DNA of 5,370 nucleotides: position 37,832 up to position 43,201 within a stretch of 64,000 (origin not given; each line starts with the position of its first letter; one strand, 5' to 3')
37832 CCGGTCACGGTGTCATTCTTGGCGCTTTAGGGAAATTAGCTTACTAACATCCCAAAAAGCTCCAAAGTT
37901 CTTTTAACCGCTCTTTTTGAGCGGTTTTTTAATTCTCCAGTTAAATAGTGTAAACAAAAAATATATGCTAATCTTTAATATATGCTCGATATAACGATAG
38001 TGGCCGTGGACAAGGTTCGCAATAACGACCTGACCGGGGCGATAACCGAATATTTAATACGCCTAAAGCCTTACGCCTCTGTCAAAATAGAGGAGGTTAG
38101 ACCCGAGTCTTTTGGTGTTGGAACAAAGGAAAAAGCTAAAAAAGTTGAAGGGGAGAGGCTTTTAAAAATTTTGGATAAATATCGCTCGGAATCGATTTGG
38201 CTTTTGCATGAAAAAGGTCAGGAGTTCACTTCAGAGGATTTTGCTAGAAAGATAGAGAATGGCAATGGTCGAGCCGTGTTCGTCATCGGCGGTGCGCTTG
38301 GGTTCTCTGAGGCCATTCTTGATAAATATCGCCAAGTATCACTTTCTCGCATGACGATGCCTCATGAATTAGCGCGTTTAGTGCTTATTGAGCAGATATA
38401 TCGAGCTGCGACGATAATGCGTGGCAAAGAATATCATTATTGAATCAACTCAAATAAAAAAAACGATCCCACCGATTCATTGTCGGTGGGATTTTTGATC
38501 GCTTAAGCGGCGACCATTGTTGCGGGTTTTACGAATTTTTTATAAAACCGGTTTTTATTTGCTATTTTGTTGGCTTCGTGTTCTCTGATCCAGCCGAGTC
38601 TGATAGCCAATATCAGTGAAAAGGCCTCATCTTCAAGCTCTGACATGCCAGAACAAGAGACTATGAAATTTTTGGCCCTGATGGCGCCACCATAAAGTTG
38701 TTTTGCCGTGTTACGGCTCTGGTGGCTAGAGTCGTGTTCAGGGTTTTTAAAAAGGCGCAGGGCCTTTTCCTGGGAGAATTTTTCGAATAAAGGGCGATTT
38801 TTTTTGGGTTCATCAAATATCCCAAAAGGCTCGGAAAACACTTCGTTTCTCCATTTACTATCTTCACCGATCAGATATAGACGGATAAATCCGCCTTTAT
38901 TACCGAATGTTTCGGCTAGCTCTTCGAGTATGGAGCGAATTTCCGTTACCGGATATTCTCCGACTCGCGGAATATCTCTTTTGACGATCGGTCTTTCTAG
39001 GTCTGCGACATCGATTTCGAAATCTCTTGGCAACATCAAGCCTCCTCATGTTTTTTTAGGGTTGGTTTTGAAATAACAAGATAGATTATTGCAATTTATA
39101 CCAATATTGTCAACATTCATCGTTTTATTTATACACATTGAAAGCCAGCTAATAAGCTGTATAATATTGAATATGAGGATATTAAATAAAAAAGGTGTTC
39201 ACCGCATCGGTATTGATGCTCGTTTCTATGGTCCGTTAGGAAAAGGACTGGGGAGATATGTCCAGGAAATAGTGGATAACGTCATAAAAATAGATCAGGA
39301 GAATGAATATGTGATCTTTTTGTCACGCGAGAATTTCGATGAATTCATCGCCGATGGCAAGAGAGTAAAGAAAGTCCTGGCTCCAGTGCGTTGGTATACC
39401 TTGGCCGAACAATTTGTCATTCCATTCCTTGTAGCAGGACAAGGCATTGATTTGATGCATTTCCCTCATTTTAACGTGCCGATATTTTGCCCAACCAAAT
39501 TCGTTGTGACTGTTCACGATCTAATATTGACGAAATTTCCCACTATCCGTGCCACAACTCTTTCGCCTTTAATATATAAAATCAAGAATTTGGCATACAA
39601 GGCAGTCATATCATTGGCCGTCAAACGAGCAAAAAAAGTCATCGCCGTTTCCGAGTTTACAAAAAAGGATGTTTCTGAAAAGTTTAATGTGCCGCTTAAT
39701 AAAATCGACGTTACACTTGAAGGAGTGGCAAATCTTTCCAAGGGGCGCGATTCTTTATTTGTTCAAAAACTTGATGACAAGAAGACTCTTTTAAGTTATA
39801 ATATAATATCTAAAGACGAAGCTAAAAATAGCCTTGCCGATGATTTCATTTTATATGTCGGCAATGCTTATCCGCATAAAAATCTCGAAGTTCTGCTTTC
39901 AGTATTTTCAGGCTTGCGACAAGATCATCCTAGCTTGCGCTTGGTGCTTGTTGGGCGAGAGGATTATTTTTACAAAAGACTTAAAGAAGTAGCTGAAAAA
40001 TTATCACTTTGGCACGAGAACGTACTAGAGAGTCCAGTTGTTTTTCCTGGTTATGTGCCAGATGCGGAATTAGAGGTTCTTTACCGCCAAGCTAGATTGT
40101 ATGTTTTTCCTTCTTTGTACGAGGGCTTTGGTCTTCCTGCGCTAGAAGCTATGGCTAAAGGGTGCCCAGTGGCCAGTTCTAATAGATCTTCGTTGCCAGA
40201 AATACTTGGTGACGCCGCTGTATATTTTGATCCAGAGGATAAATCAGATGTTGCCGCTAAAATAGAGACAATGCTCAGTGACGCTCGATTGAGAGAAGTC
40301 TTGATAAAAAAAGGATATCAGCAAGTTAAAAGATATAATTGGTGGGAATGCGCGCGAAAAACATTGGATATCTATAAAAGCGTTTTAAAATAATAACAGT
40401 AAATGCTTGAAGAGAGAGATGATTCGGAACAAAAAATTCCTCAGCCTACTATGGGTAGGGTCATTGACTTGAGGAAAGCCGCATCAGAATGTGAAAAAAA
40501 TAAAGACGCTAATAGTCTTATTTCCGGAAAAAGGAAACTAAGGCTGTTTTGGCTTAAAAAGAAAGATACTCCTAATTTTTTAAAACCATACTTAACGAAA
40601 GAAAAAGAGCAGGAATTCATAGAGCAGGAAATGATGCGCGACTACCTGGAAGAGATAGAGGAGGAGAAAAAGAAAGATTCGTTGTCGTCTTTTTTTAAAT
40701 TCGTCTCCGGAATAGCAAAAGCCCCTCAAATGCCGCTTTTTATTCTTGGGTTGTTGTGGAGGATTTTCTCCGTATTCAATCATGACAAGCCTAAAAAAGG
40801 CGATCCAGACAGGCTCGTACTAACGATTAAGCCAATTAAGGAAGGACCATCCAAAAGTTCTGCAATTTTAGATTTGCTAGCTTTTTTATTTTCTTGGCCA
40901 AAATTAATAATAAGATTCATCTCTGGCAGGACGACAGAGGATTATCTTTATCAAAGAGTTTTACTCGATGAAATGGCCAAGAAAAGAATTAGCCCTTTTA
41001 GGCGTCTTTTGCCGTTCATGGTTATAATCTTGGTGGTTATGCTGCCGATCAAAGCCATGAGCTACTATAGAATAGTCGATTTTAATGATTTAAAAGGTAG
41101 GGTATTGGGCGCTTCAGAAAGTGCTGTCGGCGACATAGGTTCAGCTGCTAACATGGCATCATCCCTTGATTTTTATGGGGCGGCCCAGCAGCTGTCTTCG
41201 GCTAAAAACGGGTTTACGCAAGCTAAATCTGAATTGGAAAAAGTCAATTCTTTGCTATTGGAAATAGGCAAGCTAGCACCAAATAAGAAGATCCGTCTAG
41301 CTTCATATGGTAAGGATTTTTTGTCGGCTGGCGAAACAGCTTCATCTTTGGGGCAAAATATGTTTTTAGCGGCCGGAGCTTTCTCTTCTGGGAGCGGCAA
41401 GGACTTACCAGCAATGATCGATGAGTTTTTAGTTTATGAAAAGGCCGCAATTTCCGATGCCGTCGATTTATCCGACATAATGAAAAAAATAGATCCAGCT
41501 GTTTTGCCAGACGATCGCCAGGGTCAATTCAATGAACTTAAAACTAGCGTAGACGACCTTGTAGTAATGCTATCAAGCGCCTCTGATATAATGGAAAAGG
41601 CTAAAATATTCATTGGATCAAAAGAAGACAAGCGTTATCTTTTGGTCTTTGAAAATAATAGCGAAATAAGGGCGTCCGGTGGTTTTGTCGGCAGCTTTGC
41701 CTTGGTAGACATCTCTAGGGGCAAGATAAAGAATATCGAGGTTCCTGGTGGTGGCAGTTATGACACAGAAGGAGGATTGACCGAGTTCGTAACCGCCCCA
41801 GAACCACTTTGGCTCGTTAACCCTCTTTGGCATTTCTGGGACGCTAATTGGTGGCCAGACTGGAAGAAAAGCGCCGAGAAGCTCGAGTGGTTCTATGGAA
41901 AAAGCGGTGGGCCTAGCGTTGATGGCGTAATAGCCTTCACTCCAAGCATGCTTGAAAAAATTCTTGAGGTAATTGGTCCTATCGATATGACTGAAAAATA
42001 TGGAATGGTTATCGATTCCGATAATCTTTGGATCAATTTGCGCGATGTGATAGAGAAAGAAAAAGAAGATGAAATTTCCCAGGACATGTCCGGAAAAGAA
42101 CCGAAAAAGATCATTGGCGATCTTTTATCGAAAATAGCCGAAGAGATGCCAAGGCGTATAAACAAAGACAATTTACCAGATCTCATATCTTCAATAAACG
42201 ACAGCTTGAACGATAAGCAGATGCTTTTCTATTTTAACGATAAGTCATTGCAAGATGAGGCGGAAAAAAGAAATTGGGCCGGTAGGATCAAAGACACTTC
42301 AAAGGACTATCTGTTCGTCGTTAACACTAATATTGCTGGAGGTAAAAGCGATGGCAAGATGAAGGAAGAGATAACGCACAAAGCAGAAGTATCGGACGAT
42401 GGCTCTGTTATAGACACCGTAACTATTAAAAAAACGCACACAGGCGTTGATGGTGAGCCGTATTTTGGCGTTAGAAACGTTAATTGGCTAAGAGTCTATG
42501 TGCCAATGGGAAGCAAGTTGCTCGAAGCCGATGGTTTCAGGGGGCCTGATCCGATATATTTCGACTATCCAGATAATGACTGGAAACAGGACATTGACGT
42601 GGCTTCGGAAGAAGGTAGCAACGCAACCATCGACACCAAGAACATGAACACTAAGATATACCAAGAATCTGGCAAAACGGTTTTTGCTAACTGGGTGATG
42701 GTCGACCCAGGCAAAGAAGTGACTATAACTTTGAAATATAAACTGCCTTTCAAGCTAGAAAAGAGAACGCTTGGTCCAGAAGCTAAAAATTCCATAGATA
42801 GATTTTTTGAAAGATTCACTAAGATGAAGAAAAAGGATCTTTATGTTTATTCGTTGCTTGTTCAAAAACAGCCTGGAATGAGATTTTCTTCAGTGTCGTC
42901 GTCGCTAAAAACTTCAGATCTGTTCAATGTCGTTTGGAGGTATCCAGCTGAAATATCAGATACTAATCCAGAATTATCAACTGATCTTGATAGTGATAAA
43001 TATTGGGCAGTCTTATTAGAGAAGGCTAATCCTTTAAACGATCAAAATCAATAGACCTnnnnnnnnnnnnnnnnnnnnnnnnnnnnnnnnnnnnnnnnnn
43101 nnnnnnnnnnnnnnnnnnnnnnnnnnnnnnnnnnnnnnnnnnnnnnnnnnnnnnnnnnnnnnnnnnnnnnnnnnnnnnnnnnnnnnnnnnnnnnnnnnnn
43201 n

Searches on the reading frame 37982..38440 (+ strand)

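Call 58: search_protein_families(library=pfam, proteins=[window:37982-38440:+], max_evalue=0.001)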
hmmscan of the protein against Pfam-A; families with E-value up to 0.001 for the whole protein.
window:37982-38440:+ (153 aa): 1 family
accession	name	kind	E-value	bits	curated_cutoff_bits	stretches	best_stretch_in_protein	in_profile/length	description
PF02590.22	SPOUT_MTase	-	1.1e-41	142.8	27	1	3-152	2-154/154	Predicted SPOUT methyltransferase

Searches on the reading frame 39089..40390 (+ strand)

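Call 41: search_protein_families(library=ncbifam, proteins=[window:39089-40390:+], max_evalue=0.01)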
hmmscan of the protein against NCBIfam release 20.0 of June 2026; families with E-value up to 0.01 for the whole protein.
window:39089-40390:+ (434 aa): 31 families (the best 25 are shown)
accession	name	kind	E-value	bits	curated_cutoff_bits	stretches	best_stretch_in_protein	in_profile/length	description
TIGR04047.1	MSMEG_0565_glyc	hypoth_equivalog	8.8e-32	110.6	259.85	1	172-430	130-372/373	MSMEG_0565 family glycosyltransferase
TIGR02149.1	glgA_Coryne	subfamily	4.6e-21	75.4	302.4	1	176-433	140-391/391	glycogen synthase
TIGR03999.1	thiol_BshA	equivalog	1.7e-18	66.7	273.7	1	166-433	130-374/375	N-acetyl-alpha-D-glucosaminyl L-malate synthase BshA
TIGR03449.1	mycothiol_MshA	equivalog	1.9e-16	60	462.5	1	250-432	219-403/406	D-inositol-3-phosphate glycosyltransferase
TIGR04157.1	glyco_rSAM_CFB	subfamily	2.1e-16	60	400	1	177-378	166-344/406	TIGR04157 family glycosyltransferase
NF038295.1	EPS_HpsP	equivalog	4e-16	59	550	1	194-432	167-387/388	hormogonium polysaccharide biosynthesis glycosyltransferase HpsP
TIGR04063.1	stp3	hypoth_equivalog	2.3e-15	56.4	442.05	1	171-433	148-396/397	TIGR04063 family PEP-CTERM/XrtA system glycosyltransferase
NF012028.0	PRK15484.1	subfamily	7.5e-15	54.9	618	1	242-425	184-371/380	lipopolysaccharide N-acetylglucosaminyltransferase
NF041010.1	glycosy_Agl16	equivalog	2.4e-13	49.7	575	1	170-432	123-351/352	glycosylation protein Agl16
NF041876.1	EPS_EpsE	equivalog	1.7e-11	44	400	1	258-415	221-378/389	exopolysaccharide biosynthesis GT4 family glycosyltransferase EpsE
NF050063.1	ProtGlycPglJ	equivalog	2.8e-11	43.2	500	1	218-427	154-361/363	N-acetylgalactosamine-N,N'-diacetylbacillosaminyl-diphospho-undecaprenol 4-alpha-N-acetylgalactosaminyltransferase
NF047880.1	glyco_SdgA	exception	6.3e-11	41.5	800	1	247-420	311-478/488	serine-aspartate repeat adhesin O-glycosyltransferase SdgA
NF053513.1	Gtran_IagA_BgsA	equivalog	1.2e-10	40.9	460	1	299-433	200-332/333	LTA glycolipid anchor biosynthesis glycosyltransferase, IagA/BgsA family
NF038298.1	EPS_HpsO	equivalog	1.2e-10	40.7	575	1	251-432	200-387/388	hormogonium polysaccharide biosynthesis glycosyltransferase HpsO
NF053787.1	GlcN_PG_synth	equivalog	2.8e-10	39.6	480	1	252-433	198-360/361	N-acetylglucosaminyl phosphatidylglycerol synthase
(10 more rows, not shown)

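Call 58: search_protein_families(library=pfam, proteins=[window:39089-40390:+], max_evalue=0.001)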
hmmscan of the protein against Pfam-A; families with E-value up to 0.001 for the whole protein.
window:39089-40390:+ (434 aa): 5 families
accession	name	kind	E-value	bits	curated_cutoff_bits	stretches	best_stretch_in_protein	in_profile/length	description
PF00534.26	Glycos_transf_1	-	3.4e-35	121.6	26.4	1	250-411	14-171/172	Glycosyl transferases group 1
PF13692.12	Glyco_trans_1_4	-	2.7e-28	99.5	27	1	254-398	4-142/142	Glycosyl transferases group 1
PF20706.3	GT4-conflict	-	1.1e-11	44.8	26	1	254-391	200-350/385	Family 4 Glycosyltransferase in conflict systems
PF13439.12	Glyco_transf_4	-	5.6e-10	39.9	28.5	1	53-213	3-166/170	Glycosyltransferase Family 4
PF13524.12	Glyco_trans_1_2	-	8.1e-08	32.8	25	1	284-417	16-133/144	Glycosyl transferase-like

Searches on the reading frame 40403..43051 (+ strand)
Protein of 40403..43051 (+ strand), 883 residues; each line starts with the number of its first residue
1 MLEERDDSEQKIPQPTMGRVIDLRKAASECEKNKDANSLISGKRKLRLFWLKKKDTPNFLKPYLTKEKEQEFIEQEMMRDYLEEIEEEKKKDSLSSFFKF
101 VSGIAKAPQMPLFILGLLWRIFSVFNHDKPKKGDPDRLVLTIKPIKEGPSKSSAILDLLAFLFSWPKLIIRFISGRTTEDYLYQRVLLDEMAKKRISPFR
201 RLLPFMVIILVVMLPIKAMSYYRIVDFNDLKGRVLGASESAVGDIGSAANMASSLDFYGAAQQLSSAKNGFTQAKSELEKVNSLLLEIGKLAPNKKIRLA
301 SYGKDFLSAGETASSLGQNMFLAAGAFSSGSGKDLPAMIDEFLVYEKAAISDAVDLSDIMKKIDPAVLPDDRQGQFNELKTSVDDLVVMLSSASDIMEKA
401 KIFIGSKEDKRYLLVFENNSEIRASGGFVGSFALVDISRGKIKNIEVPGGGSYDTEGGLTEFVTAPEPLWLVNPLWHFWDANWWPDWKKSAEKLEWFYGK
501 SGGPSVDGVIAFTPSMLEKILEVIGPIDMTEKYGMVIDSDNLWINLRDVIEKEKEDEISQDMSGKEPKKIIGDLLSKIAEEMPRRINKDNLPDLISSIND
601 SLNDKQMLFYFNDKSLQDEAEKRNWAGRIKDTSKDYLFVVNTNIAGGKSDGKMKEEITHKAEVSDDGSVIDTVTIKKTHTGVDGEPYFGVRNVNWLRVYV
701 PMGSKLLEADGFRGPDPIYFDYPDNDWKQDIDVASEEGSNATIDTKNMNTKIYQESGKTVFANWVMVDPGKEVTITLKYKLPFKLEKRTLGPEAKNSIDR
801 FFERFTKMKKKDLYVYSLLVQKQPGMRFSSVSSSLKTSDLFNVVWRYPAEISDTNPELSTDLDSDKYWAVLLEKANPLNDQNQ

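Call 5: search_protein_families(library=pfam, proteins=[window:40403-43051:+], max_evalue=0.01)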
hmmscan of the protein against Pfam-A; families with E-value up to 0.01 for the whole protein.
window:40403-43051:+ (883 aa): 1 family
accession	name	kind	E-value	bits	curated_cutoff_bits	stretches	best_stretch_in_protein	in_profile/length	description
PF13196.11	DUF4012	-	6.5e-25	88.8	28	1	408-542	2-135/144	Protein of unknown function (DUF4012)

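Call 41: search_protein_families(library=ncbifam, proteins=[window:40403-43051:+], max_evalue=0.01)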
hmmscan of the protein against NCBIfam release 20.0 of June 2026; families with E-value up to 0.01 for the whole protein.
window:40403-43051:+ (883 aa): 0 families
